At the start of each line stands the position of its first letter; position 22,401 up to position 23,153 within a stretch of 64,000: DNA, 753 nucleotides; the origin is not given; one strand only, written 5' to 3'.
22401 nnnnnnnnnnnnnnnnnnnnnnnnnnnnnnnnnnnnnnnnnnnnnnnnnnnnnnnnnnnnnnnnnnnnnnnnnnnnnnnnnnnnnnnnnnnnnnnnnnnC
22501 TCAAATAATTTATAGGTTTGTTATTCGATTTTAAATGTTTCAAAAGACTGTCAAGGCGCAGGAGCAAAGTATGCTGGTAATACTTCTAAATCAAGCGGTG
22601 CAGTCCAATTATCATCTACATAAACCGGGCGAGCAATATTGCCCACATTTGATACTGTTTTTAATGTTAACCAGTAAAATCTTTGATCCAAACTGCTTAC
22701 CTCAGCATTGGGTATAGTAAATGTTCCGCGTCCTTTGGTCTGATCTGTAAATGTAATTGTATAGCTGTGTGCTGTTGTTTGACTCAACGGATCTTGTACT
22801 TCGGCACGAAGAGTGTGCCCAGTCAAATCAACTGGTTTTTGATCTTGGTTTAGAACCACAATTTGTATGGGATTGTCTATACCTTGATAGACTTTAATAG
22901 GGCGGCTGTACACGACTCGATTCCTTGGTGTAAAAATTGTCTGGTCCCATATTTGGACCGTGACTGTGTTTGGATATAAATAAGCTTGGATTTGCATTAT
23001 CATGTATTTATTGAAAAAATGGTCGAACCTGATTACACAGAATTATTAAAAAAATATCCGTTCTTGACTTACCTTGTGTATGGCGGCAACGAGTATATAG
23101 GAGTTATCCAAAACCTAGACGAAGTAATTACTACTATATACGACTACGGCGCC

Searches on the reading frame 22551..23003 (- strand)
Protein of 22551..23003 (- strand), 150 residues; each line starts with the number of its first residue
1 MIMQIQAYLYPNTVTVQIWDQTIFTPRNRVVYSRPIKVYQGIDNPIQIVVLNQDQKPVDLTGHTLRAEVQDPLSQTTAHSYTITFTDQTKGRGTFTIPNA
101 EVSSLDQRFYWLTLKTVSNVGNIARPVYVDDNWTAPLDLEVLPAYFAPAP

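Call 68: search_protein_families(library=pfam, proteins=[window:22551-23003:-], max_evalue=0.001)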
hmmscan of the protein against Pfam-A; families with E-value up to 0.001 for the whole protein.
window:22551-23003:- (150 aa): 1 family
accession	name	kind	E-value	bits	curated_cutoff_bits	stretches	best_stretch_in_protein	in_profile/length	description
PF10651.15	BppU_N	-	4.1e-05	23.8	23.1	1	31-102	16-86/142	BppU N-terminal domain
